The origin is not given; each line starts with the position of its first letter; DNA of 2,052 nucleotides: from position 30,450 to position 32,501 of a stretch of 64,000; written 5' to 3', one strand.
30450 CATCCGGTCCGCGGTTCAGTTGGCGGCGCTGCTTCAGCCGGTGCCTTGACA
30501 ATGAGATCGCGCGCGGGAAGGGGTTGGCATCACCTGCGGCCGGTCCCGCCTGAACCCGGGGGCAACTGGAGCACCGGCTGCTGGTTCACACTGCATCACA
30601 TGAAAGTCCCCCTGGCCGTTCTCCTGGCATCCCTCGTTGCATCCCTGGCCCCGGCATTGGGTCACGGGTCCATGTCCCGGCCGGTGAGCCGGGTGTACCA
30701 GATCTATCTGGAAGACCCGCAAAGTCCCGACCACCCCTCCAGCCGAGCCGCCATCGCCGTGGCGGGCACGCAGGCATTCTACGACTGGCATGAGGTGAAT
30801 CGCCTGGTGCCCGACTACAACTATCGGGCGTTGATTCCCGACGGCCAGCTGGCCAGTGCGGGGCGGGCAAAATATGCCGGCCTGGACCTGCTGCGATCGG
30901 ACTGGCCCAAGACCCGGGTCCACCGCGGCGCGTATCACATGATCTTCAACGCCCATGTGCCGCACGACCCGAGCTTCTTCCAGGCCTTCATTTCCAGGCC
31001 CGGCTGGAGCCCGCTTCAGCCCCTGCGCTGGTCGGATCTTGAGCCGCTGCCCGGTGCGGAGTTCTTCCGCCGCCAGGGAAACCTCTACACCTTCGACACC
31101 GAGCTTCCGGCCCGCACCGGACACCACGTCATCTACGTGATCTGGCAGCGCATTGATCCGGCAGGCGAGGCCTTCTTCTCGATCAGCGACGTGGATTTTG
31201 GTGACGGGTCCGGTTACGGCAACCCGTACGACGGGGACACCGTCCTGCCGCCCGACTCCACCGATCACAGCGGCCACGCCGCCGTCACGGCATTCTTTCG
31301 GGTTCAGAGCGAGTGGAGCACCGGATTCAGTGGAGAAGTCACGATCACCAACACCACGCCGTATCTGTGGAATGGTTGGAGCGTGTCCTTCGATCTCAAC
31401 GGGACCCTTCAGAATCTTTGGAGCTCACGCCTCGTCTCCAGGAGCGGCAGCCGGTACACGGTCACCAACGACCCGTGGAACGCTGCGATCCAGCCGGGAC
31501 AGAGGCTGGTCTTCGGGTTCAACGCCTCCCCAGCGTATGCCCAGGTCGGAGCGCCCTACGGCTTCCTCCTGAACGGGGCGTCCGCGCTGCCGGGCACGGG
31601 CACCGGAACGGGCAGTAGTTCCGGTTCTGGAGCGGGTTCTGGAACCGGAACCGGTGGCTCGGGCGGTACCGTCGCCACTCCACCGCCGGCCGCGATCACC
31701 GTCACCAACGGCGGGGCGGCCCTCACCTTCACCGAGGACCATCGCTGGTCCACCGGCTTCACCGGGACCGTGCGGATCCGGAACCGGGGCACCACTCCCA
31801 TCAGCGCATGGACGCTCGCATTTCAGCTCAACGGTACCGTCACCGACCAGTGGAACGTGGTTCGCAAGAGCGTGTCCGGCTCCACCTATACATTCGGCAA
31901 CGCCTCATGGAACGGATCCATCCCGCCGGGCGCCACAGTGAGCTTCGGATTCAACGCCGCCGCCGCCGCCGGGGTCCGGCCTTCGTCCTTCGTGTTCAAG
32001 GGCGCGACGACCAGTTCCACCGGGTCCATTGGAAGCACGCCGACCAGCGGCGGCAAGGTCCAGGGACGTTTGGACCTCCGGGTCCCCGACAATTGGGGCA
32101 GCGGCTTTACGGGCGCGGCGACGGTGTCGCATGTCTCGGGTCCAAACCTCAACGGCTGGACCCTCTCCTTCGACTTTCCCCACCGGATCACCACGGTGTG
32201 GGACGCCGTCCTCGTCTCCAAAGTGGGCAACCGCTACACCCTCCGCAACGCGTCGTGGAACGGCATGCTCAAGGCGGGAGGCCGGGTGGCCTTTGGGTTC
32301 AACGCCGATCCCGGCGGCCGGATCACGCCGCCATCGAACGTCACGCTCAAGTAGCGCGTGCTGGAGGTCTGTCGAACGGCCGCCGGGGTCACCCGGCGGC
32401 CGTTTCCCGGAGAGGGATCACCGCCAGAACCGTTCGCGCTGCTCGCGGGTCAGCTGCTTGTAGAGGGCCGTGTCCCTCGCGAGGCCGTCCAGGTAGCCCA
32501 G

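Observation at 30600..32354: AA10 lytic polysaccharide monooxygenase with triple CBM2 in a PVC-type genome.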

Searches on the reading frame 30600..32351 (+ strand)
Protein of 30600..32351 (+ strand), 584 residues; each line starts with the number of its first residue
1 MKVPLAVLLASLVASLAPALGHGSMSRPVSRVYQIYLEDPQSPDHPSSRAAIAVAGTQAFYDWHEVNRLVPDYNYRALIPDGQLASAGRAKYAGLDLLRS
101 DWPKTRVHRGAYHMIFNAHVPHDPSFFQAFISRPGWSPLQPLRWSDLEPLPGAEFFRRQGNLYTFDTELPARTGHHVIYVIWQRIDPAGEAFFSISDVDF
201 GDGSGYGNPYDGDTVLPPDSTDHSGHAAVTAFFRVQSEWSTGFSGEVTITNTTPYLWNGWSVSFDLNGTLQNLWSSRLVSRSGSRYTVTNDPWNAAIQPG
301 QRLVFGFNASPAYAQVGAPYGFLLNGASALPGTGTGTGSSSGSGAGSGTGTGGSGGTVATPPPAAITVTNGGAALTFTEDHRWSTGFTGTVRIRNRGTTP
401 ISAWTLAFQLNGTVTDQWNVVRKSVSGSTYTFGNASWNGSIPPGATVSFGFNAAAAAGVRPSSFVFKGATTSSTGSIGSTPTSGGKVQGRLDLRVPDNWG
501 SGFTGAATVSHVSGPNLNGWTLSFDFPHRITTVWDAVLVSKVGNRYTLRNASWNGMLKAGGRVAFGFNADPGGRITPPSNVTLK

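Call 4: search_protein_families(library=pfam, proteins=[window:30600-32351:+], max_evalue=1)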
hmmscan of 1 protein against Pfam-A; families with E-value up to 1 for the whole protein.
window:30600-32351:+ (584 aa): 4 families
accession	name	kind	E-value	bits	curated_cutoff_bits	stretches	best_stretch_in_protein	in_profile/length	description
PF00553.25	CBM_2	-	1.7e-63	211.7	24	3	375-469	3-99/101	Cellulose binding domain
PF03067.21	LPMO_10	-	1.4e-39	137.1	23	1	22-198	1-183/183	Lytic polysaccharide mono-oxygenase, cellulose-degrading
PF09478.16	CBM49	-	2.3e-10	41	23.4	2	390-451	22-77/80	Carbohydrate binding domain CBM49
PF07705.17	CARDB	-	0.011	16.4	22.7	1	388-437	22-69/101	CARDB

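Call 5: search_protein_families(library=ncbifam, proteins=[window:30600-32351:+], max_evalue=1)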
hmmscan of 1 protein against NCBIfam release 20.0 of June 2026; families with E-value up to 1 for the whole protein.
window:30600-32351:+ (584 aa): 3 families
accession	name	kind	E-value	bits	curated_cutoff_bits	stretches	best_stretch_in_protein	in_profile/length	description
NF041611.1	exoglucan_CbhB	equivalog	4.4e-38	130.9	1950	3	367-472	889-995/997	exoglucanase CbhB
NF009690.0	PRK13211.1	equivalog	1.7e-19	69.9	481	1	10-263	12-255/477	N-acetylglucosamine-binding protein GbpA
NF010255.1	PRK13701.1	equivalog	0.52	10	100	0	385-429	54-98/144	conjugation system SOS inhibitor PsiB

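Call 6: search_solved_structures(query=window:30600-32351:+, max_evalue=0.01, show_alignments=3)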
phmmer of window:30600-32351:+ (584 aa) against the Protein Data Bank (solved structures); distinct sequences matched with E-value up to 0.01: 37.
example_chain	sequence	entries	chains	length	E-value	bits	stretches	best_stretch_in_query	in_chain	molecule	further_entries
8c5n_A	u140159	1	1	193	5e-46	160.7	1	22-202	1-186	Chitin-binding protein CbpD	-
7sqx_A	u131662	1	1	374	8.9e-46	159.8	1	22-211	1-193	Chitin-binding protein CbpD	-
6if7_A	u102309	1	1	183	1.7e-45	158.9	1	22-200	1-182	Chitin binding protein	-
7zjb_B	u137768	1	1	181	3.5e-43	151.3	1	22-201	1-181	Putative secreted cellulose-binding protein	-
5fjq_A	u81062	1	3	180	2.7e-30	108.7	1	22-201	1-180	CARBOHYDRATE BINDING PROTEIN, PUTATIVE, CPB33A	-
7okr_AAA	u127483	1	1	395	1.5e-25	93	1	19-253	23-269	Chitinase B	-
4oy7_A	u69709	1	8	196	1.6e-20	76.4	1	22-202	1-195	Putative secreted cellulose binding protein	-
5opf_A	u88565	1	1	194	3.1e-16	62.3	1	22-201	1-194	Chitin-binding domain 3 protein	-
5uiz_A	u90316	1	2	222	4.5e-16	61.7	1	8-200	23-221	AA10A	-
6ndq_A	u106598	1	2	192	4.1e-14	55.3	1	22-200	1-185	lytic polysaccharide monooxygenase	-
1exg_A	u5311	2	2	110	8.7e-14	54.2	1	381-469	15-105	EXO-1,4-BETA-D-GLYCANASE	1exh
4oy6_A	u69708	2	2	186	1.2e-13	53.7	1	22-201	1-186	Putative secreted cellulose-binding protein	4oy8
6qfs_A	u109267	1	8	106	4.2e-13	51.9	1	381-469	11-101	Exoglucanase/xylanase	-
2rtt_A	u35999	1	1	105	2.7e-12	49.3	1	373-468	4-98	ChiC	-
5wsz_A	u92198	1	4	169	3.9e-12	48.7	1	80-200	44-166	LpmO10A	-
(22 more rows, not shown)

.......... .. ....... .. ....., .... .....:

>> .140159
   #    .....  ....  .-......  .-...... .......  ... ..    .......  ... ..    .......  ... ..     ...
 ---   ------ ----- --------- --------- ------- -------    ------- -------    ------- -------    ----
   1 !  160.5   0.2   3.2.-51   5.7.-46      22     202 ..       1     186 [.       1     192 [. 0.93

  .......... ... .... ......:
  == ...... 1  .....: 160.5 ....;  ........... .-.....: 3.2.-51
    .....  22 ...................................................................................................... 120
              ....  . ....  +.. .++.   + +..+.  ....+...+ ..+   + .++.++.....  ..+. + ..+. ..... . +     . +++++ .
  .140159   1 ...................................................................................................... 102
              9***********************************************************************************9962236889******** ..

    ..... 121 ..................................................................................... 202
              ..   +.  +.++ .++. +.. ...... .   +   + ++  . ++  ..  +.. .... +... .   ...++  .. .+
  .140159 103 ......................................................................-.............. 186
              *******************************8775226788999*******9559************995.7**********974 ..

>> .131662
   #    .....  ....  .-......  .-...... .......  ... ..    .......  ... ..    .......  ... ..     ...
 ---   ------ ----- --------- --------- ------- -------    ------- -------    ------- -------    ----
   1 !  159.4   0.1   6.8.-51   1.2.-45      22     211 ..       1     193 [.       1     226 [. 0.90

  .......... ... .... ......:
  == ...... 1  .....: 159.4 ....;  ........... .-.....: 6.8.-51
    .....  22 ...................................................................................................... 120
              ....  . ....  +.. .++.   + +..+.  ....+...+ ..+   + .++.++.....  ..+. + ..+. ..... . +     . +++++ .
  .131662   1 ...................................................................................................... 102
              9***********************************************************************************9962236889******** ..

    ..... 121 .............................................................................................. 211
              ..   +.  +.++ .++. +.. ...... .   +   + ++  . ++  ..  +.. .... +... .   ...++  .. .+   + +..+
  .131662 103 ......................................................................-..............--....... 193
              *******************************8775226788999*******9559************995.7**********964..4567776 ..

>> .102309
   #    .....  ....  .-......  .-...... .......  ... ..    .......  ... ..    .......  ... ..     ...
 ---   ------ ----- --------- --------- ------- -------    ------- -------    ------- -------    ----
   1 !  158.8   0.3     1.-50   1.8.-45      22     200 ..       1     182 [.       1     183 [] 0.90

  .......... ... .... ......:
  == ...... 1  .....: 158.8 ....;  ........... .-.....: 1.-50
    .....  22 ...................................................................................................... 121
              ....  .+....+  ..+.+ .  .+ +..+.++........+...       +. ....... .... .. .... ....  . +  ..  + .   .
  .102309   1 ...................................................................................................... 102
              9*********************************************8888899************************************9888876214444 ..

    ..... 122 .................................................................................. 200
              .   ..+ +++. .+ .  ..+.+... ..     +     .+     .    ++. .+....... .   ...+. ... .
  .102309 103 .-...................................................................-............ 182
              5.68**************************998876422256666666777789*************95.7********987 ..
